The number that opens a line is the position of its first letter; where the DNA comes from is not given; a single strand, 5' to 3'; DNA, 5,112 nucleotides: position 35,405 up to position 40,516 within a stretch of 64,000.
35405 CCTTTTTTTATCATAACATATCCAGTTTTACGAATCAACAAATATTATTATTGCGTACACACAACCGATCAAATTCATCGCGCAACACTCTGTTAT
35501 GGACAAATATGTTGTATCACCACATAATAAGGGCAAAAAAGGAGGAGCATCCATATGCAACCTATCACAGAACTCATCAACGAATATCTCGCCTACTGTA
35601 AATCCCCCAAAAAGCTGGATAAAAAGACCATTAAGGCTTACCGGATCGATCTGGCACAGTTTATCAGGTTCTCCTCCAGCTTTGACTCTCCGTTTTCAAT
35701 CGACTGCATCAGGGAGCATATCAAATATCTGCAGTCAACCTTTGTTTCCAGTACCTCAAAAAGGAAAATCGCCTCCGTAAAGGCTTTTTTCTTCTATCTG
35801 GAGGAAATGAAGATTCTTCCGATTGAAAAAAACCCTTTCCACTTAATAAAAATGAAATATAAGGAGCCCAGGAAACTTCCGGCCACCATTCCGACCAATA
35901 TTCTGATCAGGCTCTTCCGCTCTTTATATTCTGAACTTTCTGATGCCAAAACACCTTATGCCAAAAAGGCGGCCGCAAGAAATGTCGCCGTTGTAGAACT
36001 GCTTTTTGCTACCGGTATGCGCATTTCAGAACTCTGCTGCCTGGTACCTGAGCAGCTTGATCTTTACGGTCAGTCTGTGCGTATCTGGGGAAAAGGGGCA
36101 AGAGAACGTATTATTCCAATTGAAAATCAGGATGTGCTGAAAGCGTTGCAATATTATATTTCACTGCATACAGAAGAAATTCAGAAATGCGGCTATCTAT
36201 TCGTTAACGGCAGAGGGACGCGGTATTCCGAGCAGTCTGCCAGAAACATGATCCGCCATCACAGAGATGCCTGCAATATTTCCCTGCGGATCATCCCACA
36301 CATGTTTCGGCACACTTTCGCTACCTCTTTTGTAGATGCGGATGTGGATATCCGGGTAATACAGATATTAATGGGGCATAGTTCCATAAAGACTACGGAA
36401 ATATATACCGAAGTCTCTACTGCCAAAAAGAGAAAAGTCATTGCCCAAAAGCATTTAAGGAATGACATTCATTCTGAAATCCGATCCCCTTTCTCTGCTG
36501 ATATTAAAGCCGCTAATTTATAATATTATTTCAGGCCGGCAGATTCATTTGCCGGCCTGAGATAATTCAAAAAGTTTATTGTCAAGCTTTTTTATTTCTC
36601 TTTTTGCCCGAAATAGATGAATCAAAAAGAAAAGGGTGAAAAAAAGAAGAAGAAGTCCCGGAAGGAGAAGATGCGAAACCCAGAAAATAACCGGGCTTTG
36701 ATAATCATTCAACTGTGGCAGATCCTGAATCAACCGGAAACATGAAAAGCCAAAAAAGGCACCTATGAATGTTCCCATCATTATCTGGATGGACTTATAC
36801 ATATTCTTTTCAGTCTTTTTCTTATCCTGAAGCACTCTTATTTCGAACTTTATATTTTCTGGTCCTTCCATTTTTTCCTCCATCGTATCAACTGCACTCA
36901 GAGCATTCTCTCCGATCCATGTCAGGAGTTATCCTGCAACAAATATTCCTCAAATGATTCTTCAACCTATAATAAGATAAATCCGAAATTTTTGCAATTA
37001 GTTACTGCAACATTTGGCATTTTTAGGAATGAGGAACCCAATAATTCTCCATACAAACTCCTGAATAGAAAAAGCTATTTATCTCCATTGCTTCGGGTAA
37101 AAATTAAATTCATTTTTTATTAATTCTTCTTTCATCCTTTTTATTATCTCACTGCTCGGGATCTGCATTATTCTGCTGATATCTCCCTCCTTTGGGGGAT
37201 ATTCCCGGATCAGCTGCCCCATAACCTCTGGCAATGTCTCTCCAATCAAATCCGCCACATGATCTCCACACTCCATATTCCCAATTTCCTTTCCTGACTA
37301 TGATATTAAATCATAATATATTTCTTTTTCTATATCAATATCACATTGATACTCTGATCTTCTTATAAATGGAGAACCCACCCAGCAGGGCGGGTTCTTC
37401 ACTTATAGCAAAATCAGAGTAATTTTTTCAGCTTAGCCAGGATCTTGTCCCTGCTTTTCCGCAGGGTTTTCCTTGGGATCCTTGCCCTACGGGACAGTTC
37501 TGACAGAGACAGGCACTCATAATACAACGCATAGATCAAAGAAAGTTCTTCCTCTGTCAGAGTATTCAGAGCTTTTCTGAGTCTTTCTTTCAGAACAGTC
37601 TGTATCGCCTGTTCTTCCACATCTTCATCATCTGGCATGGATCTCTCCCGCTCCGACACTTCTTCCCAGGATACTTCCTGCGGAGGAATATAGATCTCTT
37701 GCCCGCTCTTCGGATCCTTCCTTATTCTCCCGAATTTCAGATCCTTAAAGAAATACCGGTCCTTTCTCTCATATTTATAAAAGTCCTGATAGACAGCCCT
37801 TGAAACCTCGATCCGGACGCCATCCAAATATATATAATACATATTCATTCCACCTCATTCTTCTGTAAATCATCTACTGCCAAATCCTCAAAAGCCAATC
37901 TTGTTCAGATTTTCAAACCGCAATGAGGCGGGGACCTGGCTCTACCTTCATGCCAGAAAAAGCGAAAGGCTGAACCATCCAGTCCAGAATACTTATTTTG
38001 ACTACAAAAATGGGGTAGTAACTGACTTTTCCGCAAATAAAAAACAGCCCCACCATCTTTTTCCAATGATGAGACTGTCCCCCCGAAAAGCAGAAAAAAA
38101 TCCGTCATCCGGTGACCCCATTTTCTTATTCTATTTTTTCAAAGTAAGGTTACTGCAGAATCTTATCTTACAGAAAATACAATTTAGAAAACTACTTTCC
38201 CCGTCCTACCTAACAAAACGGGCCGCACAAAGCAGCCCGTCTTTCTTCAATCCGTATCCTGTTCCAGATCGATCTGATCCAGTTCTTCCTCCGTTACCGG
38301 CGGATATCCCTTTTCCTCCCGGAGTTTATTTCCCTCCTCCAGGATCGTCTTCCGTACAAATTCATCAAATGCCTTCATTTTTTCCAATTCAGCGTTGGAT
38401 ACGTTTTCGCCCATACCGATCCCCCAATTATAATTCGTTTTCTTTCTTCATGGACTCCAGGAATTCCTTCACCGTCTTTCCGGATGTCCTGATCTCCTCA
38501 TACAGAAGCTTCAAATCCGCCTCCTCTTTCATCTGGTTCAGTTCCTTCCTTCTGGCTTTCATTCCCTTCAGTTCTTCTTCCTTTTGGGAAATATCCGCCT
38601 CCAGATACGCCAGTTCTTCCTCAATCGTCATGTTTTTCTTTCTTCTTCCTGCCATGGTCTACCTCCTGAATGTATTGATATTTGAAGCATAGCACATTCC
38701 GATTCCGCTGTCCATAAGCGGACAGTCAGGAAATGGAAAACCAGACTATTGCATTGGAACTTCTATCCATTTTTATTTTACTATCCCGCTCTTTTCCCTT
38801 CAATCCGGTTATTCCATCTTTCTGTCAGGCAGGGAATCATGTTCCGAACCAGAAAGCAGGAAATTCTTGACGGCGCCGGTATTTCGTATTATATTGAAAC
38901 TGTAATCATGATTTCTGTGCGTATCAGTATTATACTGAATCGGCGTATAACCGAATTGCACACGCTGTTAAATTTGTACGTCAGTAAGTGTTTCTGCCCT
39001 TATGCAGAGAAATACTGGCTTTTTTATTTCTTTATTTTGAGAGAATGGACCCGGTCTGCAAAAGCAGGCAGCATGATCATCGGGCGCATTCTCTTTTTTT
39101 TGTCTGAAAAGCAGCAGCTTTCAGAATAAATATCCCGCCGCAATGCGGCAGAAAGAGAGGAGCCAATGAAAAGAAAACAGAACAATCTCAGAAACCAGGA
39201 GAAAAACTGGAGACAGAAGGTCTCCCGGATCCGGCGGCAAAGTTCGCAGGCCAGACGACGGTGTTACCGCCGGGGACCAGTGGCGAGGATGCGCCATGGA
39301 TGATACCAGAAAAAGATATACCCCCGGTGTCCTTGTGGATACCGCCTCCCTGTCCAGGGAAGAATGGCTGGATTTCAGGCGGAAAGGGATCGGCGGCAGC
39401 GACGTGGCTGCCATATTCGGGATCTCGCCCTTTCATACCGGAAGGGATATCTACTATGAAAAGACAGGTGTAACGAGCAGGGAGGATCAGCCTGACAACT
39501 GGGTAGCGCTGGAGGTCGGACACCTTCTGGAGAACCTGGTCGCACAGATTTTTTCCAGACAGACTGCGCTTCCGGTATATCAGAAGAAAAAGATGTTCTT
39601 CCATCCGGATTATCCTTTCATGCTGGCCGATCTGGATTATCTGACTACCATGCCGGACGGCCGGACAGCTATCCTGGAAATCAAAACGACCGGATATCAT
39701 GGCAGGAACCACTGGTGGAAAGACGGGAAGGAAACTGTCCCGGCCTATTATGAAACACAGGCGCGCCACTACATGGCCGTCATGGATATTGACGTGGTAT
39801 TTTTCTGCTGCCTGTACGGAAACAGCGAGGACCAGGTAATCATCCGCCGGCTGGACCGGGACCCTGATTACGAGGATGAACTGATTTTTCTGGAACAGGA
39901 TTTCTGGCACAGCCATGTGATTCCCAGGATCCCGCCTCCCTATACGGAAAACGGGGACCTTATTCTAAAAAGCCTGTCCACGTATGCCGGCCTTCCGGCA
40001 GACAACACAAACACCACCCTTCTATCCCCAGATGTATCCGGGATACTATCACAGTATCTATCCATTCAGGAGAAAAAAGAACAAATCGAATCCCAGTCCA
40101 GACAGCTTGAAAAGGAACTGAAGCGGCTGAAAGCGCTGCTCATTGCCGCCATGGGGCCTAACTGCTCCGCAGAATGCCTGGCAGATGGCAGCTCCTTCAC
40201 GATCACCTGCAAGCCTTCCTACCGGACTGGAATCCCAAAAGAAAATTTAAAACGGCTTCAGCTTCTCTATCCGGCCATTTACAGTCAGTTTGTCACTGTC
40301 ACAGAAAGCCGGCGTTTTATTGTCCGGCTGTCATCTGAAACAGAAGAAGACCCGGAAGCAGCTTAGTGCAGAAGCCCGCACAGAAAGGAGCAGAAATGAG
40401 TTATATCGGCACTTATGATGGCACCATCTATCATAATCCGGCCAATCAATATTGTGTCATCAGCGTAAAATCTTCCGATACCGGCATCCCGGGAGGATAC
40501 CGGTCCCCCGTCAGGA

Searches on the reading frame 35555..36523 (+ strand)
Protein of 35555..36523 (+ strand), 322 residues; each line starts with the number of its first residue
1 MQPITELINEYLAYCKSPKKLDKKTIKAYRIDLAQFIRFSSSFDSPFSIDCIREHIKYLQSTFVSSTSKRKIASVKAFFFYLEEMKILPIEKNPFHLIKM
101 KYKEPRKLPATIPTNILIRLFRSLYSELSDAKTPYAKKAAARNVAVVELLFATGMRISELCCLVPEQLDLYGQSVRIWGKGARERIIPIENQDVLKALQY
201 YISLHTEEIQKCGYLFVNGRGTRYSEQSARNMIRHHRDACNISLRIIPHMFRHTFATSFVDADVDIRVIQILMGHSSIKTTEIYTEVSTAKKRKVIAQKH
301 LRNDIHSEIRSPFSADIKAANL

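Call 94: search_protein_families(library=padloc, proteins=[window:35555-36523:+], max_evalue=0.001)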
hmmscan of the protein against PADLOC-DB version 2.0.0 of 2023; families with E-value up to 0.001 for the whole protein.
window:35555-36523:+ (322 aa): 0 families

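Call 95: search_protein_families(library=pfam, proteins=[window:35555-36523:+], max_evalue=0.001)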
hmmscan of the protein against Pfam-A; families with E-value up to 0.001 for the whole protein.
window:35555-36523:+ (322 aa): 2 families
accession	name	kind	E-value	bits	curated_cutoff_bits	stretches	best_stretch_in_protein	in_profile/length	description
PF00589.27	Phage_integrase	-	3.2e-37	128.4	27.1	1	134-289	17-170/172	Phage integrase family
PF02899.23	Phage_int_SAM_1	-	1e-06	29.4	22.3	1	8-83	1-80/83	Phage integrase, N-terminal SAM-like domain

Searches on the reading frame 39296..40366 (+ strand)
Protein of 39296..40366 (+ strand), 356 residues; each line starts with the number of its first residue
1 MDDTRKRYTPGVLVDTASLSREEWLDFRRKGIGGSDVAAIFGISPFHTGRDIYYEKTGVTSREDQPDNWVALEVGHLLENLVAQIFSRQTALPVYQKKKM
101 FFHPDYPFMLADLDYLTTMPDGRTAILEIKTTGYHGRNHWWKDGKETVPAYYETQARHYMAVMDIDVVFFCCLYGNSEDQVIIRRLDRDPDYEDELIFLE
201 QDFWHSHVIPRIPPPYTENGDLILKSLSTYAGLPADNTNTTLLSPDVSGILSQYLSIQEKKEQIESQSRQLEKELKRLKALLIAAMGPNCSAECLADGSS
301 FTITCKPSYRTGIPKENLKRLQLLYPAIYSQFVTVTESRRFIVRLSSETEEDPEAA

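Call 95: search_protein_families(library=pfam, proteins=[window:39296-40366:+], max_evalue=0.001)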
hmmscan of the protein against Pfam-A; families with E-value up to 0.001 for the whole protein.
window:39296-40366:+ (356 aa): 1 family
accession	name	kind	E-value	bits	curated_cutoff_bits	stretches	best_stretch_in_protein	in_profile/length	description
PF09588.16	YqaJ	-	7.7e-26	91.6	22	1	23-163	1-147/150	YqaJ-like viral recombinase domain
